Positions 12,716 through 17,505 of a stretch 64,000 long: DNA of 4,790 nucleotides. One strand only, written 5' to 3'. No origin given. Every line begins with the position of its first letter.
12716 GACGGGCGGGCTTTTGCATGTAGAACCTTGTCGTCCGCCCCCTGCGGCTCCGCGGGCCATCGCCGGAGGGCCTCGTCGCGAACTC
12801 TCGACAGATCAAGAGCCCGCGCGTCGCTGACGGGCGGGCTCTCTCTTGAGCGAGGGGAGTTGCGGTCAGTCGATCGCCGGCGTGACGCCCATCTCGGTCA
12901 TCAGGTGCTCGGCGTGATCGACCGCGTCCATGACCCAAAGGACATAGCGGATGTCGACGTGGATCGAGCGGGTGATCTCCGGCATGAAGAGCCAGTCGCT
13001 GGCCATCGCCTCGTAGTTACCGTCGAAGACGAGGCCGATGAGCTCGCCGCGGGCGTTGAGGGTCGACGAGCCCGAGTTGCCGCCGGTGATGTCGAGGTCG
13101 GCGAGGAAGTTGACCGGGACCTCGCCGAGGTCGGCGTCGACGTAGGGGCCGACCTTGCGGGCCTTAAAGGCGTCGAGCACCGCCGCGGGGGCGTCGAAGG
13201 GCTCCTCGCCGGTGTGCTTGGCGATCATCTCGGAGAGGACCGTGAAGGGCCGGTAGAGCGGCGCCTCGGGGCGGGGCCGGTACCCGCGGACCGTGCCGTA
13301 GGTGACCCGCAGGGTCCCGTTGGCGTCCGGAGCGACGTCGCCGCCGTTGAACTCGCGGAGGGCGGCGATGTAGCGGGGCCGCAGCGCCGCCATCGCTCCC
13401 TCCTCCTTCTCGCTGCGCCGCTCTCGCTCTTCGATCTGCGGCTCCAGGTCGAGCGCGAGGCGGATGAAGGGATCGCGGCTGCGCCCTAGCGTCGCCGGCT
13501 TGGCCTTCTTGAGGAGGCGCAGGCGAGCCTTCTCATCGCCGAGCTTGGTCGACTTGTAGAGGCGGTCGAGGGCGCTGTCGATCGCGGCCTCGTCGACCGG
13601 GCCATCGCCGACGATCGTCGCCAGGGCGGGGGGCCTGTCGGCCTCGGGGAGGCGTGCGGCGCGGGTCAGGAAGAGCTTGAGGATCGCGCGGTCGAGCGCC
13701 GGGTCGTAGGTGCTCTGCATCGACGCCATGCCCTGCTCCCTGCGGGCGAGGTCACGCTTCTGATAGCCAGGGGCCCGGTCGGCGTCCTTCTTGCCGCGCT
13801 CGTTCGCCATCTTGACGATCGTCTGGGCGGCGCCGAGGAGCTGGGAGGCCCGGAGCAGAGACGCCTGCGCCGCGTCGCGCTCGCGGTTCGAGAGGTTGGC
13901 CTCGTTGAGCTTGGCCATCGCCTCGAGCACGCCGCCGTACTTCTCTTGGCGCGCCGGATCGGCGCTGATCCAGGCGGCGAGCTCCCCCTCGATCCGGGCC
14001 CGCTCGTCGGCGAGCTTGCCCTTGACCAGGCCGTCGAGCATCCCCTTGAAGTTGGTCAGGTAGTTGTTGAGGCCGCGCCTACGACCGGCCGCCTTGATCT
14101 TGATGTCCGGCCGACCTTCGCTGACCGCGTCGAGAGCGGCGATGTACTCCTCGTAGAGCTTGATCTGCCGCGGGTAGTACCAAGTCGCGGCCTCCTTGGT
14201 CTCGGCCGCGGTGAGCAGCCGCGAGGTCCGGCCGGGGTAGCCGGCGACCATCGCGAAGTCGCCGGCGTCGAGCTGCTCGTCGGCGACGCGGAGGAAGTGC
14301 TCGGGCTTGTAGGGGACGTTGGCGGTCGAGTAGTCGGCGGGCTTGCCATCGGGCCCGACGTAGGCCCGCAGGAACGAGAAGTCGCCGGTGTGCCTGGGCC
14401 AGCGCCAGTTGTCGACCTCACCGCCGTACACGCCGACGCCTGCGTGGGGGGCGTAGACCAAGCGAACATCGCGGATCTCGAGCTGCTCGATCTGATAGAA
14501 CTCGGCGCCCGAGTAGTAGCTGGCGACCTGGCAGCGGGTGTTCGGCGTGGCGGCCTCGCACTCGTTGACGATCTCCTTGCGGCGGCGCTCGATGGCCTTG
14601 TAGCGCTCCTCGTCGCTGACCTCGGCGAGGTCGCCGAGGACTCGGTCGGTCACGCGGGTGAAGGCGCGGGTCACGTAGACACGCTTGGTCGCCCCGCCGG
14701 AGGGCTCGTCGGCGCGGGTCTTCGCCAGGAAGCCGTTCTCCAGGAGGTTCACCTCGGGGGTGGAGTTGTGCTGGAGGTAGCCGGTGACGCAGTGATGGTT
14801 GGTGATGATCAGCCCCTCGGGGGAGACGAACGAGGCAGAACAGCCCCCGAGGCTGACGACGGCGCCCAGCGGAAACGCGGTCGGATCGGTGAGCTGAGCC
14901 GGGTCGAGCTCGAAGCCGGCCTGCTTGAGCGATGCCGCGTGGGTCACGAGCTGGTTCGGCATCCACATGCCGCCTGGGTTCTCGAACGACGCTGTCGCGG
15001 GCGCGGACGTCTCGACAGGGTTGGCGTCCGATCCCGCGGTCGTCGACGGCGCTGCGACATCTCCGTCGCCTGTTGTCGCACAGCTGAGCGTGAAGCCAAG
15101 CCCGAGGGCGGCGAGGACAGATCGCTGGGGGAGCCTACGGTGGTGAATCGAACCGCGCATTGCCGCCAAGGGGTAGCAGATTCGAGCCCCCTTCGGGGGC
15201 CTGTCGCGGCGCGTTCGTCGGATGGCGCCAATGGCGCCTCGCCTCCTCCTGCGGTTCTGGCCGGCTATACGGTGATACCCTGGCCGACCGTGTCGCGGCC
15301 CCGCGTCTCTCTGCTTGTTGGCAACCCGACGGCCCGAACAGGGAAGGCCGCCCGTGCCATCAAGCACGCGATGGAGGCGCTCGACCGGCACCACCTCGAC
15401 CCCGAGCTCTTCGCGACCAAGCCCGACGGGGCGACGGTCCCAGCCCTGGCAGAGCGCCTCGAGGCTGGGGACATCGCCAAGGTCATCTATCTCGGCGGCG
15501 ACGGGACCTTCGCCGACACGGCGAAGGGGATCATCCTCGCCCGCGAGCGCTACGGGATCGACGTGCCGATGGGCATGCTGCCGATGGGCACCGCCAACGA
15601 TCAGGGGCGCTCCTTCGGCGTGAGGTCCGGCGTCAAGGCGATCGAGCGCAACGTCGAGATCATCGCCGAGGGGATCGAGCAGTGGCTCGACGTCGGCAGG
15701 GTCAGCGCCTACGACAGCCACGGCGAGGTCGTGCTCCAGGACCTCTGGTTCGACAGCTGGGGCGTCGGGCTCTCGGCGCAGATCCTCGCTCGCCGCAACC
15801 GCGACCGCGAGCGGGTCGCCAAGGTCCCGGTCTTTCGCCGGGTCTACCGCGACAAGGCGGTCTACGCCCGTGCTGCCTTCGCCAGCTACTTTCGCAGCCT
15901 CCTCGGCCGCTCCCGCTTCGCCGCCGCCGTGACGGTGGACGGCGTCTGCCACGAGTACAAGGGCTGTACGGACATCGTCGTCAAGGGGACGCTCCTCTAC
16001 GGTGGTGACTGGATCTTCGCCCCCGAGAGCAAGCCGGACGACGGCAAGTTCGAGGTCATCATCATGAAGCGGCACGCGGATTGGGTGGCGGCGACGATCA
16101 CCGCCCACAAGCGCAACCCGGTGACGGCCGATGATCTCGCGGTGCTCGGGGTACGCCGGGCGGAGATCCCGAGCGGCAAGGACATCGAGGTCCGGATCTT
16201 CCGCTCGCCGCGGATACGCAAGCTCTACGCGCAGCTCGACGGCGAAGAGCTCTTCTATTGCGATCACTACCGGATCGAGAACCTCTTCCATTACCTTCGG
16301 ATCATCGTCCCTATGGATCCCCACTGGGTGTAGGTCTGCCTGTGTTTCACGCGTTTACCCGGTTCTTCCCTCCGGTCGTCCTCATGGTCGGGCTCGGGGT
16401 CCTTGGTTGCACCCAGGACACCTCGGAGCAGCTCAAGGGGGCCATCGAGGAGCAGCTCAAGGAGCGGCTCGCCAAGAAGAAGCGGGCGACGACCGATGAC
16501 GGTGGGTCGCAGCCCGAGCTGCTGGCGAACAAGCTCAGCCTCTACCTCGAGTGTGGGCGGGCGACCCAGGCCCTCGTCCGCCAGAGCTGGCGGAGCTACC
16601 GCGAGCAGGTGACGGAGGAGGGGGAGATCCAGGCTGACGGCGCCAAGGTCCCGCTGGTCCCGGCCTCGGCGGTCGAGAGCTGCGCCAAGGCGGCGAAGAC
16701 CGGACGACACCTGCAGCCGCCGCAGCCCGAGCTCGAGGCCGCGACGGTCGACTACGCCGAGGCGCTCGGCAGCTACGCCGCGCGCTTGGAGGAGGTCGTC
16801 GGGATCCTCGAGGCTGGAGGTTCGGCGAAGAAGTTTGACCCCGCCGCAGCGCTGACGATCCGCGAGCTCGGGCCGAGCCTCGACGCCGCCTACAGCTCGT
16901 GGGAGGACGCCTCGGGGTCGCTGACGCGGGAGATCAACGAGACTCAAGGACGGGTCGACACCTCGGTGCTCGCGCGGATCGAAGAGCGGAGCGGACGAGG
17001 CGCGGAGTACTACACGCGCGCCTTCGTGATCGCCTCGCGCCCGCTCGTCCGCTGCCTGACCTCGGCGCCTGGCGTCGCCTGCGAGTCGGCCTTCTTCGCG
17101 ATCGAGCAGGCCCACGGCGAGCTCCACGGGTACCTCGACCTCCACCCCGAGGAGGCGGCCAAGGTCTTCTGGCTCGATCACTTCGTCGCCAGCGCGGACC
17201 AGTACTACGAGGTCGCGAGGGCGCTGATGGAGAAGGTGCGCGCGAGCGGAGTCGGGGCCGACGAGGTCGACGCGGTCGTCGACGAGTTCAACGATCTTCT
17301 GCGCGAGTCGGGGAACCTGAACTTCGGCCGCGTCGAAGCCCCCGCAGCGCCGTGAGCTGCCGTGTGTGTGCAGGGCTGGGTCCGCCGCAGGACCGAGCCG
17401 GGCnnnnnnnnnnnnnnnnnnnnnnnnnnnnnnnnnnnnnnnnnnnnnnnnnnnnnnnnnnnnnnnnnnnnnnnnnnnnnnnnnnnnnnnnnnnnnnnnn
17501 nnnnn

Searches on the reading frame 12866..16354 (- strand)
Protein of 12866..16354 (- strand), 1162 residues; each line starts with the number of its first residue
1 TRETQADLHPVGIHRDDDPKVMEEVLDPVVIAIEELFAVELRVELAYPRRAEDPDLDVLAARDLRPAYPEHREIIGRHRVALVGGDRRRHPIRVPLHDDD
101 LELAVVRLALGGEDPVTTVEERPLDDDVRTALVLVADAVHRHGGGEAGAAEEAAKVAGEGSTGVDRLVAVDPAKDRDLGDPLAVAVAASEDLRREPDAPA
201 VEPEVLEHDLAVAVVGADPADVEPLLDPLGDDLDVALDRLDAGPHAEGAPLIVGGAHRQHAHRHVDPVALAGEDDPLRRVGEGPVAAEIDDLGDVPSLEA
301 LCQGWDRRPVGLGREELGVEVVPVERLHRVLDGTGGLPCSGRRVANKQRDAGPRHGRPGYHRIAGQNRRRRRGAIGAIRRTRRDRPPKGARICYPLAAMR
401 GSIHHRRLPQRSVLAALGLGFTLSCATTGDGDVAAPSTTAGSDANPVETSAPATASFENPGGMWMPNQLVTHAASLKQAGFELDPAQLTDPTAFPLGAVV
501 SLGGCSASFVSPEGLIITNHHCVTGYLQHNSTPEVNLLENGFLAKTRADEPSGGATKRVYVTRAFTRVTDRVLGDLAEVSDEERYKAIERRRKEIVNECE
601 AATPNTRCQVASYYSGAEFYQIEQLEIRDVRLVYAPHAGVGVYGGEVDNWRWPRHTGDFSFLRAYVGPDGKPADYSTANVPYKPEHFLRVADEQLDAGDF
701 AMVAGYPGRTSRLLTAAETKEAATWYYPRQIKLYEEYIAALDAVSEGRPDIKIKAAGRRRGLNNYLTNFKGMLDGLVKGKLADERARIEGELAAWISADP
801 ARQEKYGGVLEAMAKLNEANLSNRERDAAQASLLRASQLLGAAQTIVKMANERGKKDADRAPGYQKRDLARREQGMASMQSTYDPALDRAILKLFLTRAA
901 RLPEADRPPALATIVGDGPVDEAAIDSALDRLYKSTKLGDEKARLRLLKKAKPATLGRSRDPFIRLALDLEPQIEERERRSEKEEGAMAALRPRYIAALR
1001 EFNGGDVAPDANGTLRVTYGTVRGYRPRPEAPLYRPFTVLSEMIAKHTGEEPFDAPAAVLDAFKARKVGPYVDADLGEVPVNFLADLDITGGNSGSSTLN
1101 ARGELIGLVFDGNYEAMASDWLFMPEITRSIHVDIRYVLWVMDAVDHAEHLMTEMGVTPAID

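Call 16: search_protein_families(library=pfam, proteins=[window:12866-16354:-], max_evalue=0.0001)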
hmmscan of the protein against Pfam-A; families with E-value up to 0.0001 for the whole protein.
window:12866-16354:- (1162 aa): 3 families
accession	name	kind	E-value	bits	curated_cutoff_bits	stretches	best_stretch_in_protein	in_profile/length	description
PF10459.15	Peptidase_S46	-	3.7e-225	750.2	22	1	462-1156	4-697/698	Peptidase S46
PF13365.12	Trypsin_2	-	7.6e-06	27.2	27.6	0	505-540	1-28/144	Trypsin-like peptidase domain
PF00089.32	Trypsin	-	6.8e-05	23.2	20.6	0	490-549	8-65/220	Trypsin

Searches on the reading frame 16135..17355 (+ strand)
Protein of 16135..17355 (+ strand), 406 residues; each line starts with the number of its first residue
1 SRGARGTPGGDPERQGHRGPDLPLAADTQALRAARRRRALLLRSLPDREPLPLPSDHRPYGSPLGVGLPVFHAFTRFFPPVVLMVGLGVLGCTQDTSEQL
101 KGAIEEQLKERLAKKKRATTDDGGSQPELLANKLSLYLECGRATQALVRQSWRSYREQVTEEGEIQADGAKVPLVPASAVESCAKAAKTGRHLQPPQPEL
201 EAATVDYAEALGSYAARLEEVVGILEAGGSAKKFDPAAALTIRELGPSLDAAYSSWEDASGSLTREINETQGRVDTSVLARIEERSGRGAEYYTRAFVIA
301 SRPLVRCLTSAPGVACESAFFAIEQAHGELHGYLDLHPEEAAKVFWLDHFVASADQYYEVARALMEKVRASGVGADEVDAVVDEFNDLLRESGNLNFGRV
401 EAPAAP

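Call 51: search_protein_families(library=pfam, proteins=[window:16135-17355:+], max_evalue=0.001)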
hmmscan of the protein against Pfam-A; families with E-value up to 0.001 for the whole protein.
window:16135-17355:+ (406 aa): 1 family
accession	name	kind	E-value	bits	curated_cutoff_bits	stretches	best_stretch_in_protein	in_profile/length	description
PF12889.12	DUF3829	-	4.7e-15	56.3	26.8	1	130-371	3-246/285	Protein of unknown function (DUF3829)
